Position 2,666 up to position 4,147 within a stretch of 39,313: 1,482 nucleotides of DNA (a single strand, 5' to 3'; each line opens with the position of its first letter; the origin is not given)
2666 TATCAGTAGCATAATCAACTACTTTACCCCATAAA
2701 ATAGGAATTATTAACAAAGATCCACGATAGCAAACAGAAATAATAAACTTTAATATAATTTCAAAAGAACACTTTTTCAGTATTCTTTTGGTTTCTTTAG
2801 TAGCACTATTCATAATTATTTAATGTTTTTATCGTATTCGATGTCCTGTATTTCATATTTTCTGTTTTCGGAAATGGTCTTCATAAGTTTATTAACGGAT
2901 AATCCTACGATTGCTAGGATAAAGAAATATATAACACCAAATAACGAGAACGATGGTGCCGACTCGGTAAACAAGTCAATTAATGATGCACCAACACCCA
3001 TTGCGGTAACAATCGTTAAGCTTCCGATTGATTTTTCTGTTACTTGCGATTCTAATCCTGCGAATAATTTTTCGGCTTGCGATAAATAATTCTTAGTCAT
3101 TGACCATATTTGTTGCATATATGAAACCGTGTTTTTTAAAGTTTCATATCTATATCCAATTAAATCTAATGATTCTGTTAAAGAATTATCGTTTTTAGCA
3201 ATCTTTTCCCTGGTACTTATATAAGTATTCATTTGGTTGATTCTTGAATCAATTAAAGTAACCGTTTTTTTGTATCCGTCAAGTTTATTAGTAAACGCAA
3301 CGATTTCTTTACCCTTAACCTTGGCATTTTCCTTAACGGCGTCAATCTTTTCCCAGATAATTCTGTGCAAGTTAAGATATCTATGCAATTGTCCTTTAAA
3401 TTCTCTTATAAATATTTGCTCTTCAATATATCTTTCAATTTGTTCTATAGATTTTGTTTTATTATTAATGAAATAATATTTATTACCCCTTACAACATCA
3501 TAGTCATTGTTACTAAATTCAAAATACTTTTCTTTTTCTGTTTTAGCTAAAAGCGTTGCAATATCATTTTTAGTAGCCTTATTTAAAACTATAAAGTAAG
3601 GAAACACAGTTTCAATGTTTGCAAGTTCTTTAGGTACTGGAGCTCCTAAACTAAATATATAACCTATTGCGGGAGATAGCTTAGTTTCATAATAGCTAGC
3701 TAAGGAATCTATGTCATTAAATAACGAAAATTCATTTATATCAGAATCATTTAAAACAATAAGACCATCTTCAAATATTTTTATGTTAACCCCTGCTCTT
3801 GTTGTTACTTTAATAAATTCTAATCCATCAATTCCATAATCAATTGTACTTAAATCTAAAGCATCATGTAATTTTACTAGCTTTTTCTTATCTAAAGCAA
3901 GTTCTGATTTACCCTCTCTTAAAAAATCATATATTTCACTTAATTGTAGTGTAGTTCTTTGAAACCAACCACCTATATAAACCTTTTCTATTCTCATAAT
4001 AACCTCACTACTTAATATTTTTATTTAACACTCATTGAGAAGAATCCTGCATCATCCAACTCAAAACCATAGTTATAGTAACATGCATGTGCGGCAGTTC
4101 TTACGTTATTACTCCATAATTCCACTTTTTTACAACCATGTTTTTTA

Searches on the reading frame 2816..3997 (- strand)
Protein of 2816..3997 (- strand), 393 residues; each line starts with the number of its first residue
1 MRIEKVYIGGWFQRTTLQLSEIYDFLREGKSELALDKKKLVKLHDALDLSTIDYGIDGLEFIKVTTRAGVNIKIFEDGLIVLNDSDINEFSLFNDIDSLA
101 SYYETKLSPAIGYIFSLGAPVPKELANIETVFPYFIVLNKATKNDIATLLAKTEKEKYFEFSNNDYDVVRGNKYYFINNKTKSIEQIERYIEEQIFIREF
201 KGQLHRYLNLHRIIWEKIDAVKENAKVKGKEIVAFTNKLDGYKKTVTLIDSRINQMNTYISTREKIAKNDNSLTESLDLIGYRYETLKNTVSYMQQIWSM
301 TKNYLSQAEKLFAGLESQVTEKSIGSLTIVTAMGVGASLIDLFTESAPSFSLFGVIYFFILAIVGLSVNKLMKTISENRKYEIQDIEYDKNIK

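Call 9: search_protein_families(library=pfam, proteins=[window:2816-3997:-], max_evalue=0.01)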
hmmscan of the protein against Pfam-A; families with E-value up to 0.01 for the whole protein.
window:2816-3997:- (393 aa): 2 families
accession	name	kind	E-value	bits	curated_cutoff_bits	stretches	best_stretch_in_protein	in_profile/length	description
PF07160.18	SKA1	-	0.0021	18.4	29.6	1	212-296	8-93/243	Spindle and kinetochore-associated protein 1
PF08702.15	Fib_alpha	-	0.0086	16.7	29.9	1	229-322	34-128/143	Fibrinogen alpha/beta chain family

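Call 31: search_protein_families(library=ncbifam, proteins=[window:2816-3997:-], max_evalue=0.00001)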
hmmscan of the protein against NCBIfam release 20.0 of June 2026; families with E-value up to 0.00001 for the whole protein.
window:2816-3997:- (393 aa): 0 families

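Call 39: find_homologous_proteins(query=window:2816-3997:-, max_evalue=0.001)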
Query window:2816-3997:- (393 aa): 2478 proteins with E <= 0.001 among 8000 candidates; the best 120 are listed.
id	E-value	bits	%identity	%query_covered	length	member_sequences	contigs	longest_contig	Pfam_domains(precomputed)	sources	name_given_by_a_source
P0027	1.4e-245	832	97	100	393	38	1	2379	-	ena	-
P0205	2.5e-244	828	97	100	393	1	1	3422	-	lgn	-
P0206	4.4e-244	827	97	100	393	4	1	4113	-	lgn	-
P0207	2.2e-243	825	96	100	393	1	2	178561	-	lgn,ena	-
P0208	1.6e-241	819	95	100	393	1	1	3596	-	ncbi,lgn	-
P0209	3.5e-241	817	95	100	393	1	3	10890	-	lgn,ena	-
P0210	4.8e-237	804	93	100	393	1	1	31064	-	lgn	-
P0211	6.4e-237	803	93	100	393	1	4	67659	-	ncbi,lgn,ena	-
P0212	4.2e-236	801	93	100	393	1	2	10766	-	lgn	-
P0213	1.2e-235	799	93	100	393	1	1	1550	-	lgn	-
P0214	1.6e-235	799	93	100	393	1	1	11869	-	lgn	-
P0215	2.6e-232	788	92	100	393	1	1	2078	-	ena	-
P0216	4.6e-232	787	91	100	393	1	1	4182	-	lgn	-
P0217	5.5e-232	787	91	100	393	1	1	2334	-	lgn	-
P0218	6.8e-232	787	91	100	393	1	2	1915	-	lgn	-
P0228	1.0e-228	776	91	100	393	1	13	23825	-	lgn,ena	-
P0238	1.8e-222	756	87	100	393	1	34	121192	-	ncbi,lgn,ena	-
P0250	1.5e-206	704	81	100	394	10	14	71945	-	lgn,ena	-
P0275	1.9e-202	690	79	100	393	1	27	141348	-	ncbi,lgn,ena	-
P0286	4.5e-198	676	76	100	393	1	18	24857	-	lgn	-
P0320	1.9e-179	614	69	100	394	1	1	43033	-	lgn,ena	-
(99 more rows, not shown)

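Call 40: find_encoding_contigs(protein=P0238, flank=3000, max_places=10)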
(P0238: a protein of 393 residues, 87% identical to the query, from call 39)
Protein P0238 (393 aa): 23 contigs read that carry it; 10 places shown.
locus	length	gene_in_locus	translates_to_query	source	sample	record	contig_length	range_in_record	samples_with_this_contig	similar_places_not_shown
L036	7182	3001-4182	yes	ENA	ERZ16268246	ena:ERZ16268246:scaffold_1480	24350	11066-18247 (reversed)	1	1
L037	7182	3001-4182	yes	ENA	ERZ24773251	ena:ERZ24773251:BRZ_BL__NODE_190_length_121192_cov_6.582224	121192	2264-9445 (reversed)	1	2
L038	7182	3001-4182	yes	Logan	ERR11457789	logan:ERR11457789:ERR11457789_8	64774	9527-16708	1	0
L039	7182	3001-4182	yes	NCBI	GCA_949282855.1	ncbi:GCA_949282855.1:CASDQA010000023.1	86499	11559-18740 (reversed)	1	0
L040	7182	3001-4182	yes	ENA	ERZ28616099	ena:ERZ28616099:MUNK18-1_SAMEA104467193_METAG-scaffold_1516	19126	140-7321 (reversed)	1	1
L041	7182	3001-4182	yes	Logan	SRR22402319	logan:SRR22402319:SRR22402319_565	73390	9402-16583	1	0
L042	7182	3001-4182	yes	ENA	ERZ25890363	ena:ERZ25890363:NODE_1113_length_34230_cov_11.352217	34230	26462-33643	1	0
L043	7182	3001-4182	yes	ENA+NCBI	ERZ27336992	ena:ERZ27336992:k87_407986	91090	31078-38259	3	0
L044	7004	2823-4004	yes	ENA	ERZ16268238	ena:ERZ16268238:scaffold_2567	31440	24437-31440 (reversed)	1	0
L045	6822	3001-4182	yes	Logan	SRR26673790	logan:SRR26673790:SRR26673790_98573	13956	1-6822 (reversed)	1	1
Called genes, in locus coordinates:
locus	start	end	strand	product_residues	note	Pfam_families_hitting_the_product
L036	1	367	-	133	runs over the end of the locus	PF03851:UvdE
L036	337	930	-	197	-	PF03851:UvdE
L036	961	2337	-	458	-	PF02127:Peptidase_M18, PF05343:Peptidase_M42 (faint)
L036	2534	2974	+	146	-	PF13527:Acetyltransf_9, PF00583:Acetyltransf_1, PF13508:Acetyltransf_7, PF14542:Acetyltransf_CG (faint)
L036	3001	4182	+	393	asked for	-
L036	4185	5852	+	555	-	PF00664:ABC_membrane, PF00005:ABC_tran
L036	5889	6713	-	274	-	-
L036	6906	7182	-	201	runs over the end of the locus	PF06941:NT5C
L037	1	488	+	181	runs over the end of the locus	PF13302:Acetyltransf_3, PF13420:Acetyltransf_4 (weak), PF00583:Acetyltransf_1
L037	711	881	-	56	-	-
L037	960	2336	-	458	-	PF02127:Peptidase_M18, PF05343:Peptidase_M42 (faint)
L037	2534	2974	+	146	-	PF13527:Acetyltransf_9, PF00583:Acetyltransf_1, PF13508:Acetyltransf_7, PF14542:Acetyltransf_CG (faint)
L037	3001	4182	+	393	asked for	-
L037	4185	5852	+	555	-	PF00664:ABC_membrane, PF00005:ABC_tran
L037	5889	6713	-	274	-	-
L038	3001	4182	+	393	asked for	-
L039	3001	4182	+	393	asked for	-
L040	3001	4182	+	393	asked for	-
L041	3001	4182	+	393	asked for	-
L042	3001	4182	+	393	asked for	-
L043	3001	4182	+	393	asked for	-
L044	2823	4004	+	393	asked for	-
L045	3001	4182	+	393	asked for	-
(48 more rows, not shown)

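Call 41: find_encoding_contigs(protein=P0275, flank=3000, max_places=10)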
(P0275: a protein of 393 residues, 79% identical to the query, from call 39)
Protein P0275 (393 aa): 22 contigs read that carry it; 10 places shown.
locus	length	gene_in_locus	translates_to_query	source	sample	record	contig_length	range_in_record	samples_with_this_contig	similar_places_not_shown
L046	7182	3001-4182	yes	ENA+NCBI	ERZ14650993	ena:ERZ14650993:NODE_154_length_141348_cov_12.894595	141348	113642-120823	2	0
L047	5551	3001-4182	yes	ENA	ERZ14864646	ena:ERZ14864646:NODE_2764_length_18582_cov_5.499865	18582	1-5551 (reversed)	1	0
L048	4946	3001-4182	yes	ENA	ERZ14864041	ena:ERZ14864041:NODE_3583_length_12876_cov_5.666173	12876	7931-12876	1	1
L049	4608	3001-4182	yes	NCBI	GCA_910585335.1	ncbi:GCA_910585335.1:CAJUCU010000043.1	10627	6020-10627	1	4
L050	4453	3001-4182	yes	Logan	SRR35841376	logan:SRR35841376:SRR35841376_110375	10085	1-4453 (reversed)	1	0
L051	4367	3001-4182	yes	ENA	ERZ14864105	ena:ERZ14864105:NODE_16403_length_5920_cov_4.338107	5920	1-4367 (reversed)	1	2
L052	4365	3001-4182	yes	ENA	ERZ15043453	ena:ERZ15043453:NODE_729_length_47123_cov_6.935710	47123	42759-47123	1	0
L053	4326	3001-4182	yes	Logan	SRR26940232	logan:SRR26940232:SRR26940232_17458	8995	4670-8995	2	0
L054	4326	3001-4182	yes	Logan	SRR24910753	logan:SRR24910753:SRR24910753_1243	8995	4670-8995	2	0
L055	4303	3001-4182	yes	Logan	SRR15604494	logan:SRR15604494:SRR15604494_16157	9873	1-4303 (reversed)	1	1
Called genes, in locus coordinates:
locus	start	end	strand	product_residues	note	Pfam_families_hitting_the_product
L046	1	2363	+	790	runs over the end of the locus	PF01588:tRNA_bind, PF03483:B3_4, PF03484:B5, PF17759:tRNA_synthFbeta, PF03147:FDX-ACB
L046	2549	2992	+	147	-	PF13527:Acetyltransf_9, PF00583:Acetyltransf_1, PF13673:Acetyltransf_10, PF13508:Acetyltransf_7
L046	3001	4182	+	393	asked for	-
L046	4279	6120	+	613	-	-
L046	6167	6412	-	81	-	PF14098:SSPI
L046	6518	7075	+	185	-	PF04011:LemA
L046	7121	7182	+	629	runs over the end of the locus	PF09972:DUF2207, PF20990:DUF2207_C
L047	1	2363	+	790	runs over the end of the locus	PF01588:tRNA_bind, PF03483:B3_4, PF03484:B5, PF17759:tRNA_synthFbeta, PF03147:FDX-ACB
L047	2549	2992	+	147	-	PF13527:Acetyltransf_9, PF00583:Acetyltransf_1, PF13673:Acetyltransf_10, PF13508:Acetyltransf_7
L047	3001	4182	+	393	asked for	-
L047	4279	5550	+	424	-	?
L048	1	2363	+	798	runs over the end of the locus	PF01588:tRNA_bind, PF03483:B3_4, PF03484:B5, PF17759:tRNA_synthFbeta, PF03147:FDX-ACB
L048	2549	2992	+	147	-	PF13527:Acetyltransf_9, PF00583:Acetyltransf_1, PF13673:Acetyltransf_10, PF13508:Acetyltransf_7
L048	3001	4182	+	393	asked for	-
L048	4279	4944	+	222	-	?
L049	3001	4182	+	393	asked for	-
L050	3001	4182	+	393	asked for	-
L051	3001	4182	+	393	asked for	-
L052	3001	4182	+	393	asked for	-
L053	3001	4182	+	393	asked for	-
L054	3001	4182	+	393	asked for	-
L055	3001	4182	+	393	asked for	-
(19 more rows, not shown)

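Call 45: find_encoding_contigs(protein=P0228, flank=3000, max_places=10)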
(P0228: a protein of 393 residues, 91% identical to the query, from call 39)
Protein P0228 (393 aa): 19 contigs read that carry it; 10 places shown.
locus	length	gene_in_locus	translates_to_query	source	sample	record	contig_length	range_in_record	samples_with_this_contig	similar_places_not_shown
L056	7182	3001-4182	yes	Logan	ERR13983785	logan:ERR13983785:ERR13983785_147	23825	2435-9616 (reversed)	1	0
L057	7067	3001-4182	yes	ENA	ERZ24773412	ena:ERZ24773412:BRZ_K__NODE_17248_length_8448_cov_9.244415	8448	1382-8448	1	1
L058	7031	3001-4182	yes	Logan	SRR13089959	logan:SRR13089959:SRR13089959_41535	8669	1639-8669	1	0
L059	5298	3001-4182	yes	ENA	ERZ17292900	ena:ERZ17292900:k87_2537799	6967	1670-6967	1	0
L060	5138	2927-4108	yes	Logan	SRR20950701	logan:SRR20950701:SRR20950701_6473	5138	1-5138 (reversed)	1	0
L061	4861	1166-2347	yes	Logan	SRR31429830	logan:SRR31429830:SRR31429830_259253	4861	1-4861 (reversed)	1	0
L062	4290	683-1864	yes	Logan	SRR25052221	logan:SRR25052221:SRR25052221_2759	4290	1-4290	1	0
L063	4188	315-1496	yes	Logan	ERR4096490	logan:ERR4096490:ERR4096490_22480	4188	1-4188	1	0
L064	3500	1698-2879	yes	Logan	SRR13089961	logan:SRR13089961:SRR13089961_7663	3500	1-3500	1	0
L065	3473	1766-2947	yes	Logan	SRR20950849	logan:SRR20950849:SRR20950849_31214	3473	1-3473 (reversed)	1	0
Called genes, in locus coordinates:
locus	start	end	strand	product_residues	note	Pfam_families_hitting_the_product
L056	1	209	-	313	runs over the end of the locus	PF03851:UvdE, PF01261:AP_endonuc_2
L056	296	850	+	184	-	-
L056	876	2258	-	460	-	PF02127:Peptidase_M18, PF05343:Peptidase_M42 (weak)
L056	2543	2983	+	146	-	PF13527:Acetyltransf_9, PF00583:Acetyltransf_1, PF13508:Acetyltransf_7, PF14542:Acetyltransf_CG (weak)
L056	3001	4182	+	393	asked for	-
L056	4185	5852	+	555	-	PF00664:ABC_membrane, PF00005:ABC_tran, PF02463:SMC_N (faint)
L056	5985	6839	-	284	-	-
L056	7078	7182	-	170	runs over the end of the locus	PF18955:DUF5698, PF10035:DUF2179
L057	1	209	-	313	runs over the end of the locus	PF03851:UvdE, PF01261:AP_endonuc_2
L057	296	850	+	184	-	-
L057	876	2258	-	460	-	PF02127:Peptidase_M18, PF05343:Peptidase_M42 (weak)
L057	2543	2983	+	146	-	PF13527:Acetyltransf_9, PF00583:Acetyltransf_1, PF13508:Acetyltransf_7, PF14542:Acetyltransf_CG (faint)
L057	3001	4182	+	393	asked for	-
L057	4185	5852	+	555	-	PF00664:ABC_membrane, PF00005:ABC_tran, PF02463:SMC_N (faint)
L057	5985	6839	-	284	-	-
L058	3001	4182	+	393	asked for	-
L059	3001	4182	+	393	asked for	-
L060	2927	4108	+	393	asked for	-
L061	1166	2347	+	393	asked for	-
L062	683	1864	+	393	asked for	-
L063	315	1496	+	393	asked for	-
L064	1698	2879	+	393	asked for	-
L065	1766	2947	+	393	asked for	-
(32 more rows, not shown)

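Call 46: find_encoding_contigs(protein=P0250, flank=3000, max_places=10)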
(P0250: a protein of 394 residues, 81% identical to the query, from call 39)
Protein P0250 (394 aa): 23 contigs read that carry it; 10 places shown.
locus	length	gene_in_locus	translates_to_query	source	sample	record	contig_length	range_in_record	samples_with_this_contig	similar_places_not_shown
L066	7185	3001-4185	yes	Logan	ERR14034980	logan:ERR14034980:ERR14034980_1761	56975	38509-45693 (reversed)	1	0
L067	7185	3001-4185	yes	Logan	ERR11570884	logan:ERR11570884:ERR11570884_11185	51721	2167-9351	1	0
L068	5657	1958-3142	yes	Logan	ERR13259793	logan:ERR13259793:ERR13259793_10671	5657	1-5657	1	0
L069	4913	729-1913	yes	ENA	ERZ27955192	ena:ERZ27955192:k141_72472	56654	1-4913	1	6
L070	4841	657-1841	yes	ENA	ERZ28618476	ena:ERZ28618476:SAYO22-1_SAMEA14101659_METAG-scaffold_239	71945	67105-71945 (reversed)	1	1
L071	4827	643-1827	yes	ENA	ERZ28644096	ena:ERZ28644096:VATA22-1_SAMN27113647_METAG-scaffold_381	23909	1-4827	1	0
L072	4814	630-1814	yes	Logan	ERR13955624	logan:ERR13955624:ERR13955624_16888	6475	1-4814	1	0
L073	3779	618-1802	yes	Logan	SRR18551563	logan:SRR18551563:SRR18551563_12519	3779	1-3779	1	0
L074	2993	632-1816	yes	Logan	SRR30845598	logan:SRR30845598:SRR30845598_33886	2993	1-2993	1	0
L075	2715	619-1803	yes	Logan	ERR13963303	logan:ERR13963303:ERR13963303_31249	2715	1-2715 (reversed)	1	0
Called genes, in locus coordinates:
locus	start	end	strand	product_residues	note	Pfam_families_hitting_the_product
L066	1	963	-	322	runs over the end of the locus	PF03851:UvdE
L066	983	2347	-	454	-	PF02127:Peptidase_M18, PF05343:Peptidase_M42 (faint)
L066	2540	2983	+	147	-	PF13527:Acetyltransf_9, PF13673:Acetyltransf_10 (weak), PF00583:Acetyltransf_1, PF13508:Acetyltransf_7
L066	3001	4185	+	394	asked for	-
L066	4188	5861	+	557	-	PF00664:ABC_membrane, PF00005:ABC_tran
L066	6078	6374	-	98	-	PF00239:Resolvase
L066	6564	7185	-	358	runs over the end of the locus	-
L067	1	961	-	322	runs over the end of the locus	PF03851:UvdE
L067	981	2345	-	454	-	PF02127:Peptidase_M18, PF05343:Peptidase_M42 (faint)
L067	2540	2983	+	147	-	PF13527:Acetyltransf_9, PF13673:Acetyltransf_10 (weak), PF00583:Acetyltransf_1, PF13508:Acetyltransf_7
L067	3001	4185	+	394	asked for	-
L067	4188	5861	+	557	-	PF00664:ABC_membrane, PF00005:ABC_tran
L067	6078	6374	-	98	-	PF00239:Resolvase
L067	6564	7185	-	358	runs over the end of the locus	-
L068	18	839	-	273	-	PF00665:rve, PF13683:rve_3, PF13333:rve_2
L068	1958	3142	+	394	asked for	-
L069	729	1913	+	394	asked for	-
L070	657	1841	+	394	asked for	-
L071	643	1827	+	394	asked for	-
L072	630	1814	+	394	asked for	-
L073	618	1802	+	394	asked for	-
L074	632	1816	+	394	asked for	-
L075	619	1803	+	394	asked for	-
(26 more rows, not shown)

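Call 55: search_protein_families(library=phrogs, proteins=[window:2816-3997:-], max_evalue=0.01)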
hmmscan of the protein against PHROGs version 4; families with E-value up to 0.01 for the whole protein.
window:2816-3997:- (393 aa): 0 families

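Call 56: search_protein_families(library=padloc, proteins=[window:2816-3997:-], max_evalue=0.01)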
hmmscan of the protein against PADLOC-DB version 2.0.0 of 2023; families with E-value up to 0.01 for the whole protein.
window:2816-3997:- (393 aa): 0 families

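Call 66: find_encoding_contigs(protein=P0286, flank=2500, max_places=8)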
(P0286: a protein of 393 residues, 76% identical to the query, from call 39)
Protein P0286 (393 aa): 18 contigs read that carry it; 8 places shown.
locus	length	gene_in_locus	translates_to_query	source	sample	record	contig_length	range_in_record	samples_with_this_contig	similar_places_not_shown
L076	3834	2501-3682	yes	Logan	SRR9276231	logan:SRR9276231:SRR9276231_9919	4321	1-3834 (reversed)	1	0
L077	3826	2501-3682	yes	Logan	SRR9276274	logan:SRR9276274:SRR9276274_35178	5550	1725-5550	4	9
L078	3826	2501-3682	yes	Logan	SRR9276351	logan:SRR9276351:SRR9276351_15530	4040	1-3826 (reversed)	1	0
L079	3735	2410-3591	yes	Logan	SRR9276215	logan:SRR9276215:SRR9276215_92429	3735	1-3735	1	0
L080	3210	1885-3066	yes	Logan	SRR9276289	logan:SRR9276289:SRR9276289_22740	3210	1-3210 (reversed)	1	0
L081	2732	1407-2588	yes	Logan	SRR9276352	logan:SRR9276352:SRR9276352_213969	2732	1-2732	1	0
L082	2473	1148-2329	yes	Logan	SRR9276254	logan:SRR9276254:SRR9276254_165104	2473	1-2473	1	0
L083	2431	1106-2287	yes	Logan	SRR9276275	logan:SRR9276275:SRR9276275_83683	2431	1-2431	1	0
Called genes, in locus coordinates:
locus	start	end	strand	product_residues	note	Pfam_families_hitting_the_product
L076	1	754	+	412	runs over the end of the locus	?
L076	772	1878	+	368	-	PF00226:DnaJ, PF01556:DnaJ_C, PF00684:DnaJ_CXXCXGXG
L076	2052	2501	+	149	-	PF13527:Acetyltransf_9, PF00583:Acetyltransf_1, PF13673:Acetyltransf_10, PF13508:Acetyltransf_7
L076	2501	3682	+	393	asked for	-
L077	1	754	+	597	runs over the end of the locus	PF08439:Peptidase_M3_N, PF01432:Peptidase_M3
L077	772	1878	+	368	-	PF00226:DnaJ, PF01556:DnaJ_C, PF00684:DnaJ_CXXCXGXG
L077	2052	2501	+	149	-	PF13527:Acetyltransf_9, PF00583:Acetyltransf_1, PF13673:Acetyltransf_10, PF13508:Acetyltransf_7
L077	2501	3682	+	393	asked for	-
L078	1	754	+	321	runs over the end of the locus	?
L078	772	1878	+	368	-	PF00226:DnaJ, PF01556:DnaJ_C, PF00684:DnaJ_CXXCXGXG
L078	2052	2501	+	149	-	PF13527:Acetyltransf_9, PF00583:Acetyltransf_1, PF13673:Acetyltransf_10, PF13508:Acetyltransf_7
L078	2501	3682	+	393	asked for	-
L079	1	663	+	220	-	?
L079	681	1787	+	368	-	PF00226:DnaJ, PF01556:DnaJ_C, PF00684:DnaJ_CXXCXGXG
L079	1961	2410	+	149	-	PF13527:Acetyltransf_9, PF00583:Acetyltransf_1, PF13673:Acetyltransf_10, PF13508:Acetyltransf_7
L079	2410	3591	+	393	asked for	-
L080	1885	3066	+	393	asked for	-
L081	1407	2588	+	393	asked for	-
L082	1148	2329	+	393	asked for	-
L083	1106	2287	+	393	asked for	-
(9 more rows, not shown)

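Call 67: find_encoding_contigs(protein=P0320, flank=2500, max_places=6)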
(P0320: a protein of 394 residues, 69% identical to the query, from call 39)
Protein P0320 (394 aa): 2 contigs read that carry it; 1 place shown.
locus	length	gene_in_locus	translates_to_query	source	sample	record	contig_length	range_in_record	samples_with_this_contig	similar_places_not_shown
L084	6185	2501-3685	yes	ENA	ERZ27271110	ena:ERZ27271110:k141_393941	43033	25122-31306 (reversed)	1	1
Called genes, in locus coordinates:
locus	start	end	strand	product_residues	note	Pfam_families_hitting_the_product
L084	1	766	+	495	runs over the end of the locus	PF28597:T2SSF_N, PF00482:T2SSF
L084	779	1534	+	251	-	PF06750:A24_N_bact, PF01478:Peptidase_A24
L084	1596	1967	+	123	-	PF00581:Rhodanese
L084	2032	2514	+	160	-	PF13527:Acetyltransf_9, PF00583:Acetyltransf_1, PF13673:Acetyltransf_10, PF13508:Acetyltransf_7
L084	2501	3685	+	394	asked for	-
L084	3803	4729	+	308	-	PF01695:IstB_IS21, PF03969:AFG1_ATPase (weak), PF00004:AAA (faint)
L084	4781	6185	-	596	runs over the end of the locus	PF13522:GATase_6, PF13537:GATase_7, PF01380:SIS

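Call 69: predict_structure(alignment_id=A3)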
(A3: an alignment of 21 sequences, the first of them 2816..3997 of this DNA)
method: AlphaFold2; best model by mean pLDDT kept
length: 393 residues; sequences in the alignment: 21
mean_pLDDT: 74.9   pTM: 0.71
mean pLDDT of the five models: 74.9, 71.0, 70.7, 70.6, 69.6
residues with pLDDT >= 90: 49; 70-90: 230; 50-70: 63; < 50: 51
segments of 3 or more residues with pLDDT < 50: 117-128, 323-351, 387-393
pLDDT, mean of each block of 10 residues (from residue 1): 84 64 90 85 94 89 92 89 80 86 88 61 48 83 84 78 85 87 80 86 80 80 65 76 78 82 87 82 84 87 83 70 44 36 37 54 58 62 52 36
secondary structure, 60 per line:
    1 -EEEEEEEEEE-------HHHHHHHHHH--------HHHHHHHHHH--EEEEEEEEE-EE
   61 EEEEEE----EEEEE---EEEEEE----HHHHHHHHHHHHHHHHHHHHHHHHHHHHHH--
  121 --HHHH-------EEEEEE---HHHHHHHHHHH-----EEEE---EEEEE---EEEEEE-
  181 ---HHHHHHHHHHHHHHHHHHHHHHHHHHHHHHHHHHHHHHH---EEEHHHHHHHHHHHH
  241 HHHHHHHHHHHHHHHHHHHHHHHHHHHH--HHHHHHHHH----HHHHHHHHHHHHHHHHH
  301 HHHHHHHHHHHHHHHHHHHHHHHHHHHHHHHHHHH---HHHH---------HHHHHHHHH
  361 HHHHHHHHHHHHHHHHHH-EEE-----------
elements in order: E2-11 H19-28 H37-46 E49-57 E59-66 E71-75 E79-84 H89-118 H123-126 E134-139 H143-153 E159-162 E166-170 E174-179 H184-222 E226-228 H229-268 H271-279 H284-335 H339-342 H352-378 E380-382

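Call 72: fold_search(model_id=the predicted structure, library=pdb)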
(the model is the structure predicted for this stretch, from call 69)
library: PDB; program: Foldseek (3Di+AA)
matches with E <= 10: 597; with E <= 0.001: 3
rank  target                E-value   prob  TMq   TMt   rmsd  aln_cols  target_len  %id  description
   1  8tmi_E                4.5e-04  1.00  0.26  0.31  15.6       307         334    9  Cryo-EM structure of CorA in complex with conformation-specific synthetic antibody C18 and 100 uM MgCl2, State MG0.1-2 (released 2025-02-12)
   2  8tmb_B                6.6e-04  1.00  0.24  0.27  14.2       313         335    8  Cryo-EM structure of CorA in complex with conformation-specific synthetic antibody C12 and 20 mM MgCl2, State MG20-1 (released 2025-02-12)
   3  8tmd_E                8.7e-04  0.97  0.20  0.22  15.8       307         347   11  Cryo-EM structure of CorA in complex with conformation-specific synthetic antibody C18 and 100 uM MgCl2, State MG0.1-1 (released 2025-02-12)
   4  8tmc_E                1.7e-03  0.92  0.21  0.22  16.6       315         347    9  Cryo-EM structure of CorA in complex with conformation-specific synthetic antibody C12 and 20 mM MgCl2, State MG20-2 (released 2025-02-12)
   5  8tmc_A                1.7e-03  0.91  0.18  0.20  15.8       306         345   10  Cryo-EM structure of CorA in complex with conformation-specific synthetic antibody C12 and 20 mM MgCl2, State MG20-2 (released 2025-02-12)
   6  2bbj_A                1.8e-03  0.96  0.21  0.24  15.5       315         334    8  Crystal structure of the CorA Mg2+ transporter (released 2005-12-13)
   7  2iub_G                2.2e-03  0.95  0.22  0.24  14.8       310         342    9  Crystal structure of a divalent metal ion transporter CorA at 2.9 A resolution. (released 2006-08-03)
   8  8tmc_C                2.5e-03  0.99  0.26  0.30  15.0       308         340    9  Cryo-EM structure of CorA in complex with conformation-specific synthetic antibody C12 and 20 mM MgCl2, State MG20-2 (released 2025-02-12)
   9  8tme_A                2.8e-03  0.99  0.26  0.30  14.7       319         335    9  Cryo-EM structure of CorA in complex with conformation-specific synthetic antibody C18 and 100 uM MgCl2, State MG0.1-1 (released 2025-02-12)
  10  7nh9_A                4.3e-03  0.93  0.21  0.24  16.4       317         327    9  structure of the full-length CmaX protein (released 2021-07-07)
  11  8zak_B                4.6e-03  1.00  0.27  0.42  14.2       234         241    9  Crystal structure of the channel protein CorA from Campylobacter jejuni in complex with Ni2+ (released 2024-06-19)
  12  8tmb_A                4.8e-03  0.99  0.26  0.29  14.9       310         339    9  Cryo-EM structure of CorA in complex with conformation-specific synthetic antibody C12 and 20 mM MgCl2, State MG20-1 (released 2025-02-12)
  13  8tme_E                4.8e-03  0.99  0.26  0.28  15.6       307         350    9  Cryo-EM structure of CorA in complex with conformation-specific synthetic antibody C18 and 100 uM MgCl2, State MG0.1-1 (released 2025-02-12)
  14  2iub_H                5.1e-03  0.91  0.21  0.23  14.5       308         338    8  Crystal structure of a divalent metal ion transporter CorA at 2.9 A resolution. (released 2006-08-03)
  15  4i0u_D                5.7e-03  0.94  0.23  0.25  14.8       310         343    9  Improved structure of Thermotoga maritima CorA at 2.7 A resolution (released 2013-03-06)
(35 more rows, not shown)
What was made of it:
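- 2816..3997 (-): 393-aa membrane protein with a CorA-like fold: an N-terminal alpha/beta domain, long helices and two C-terminal hydrophobic helices. It matches no Pfam family. Calls 9, 39, 69 and 72 (CorA chains, E = 5e-4, probability up to 1.0, but low TM-scores).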
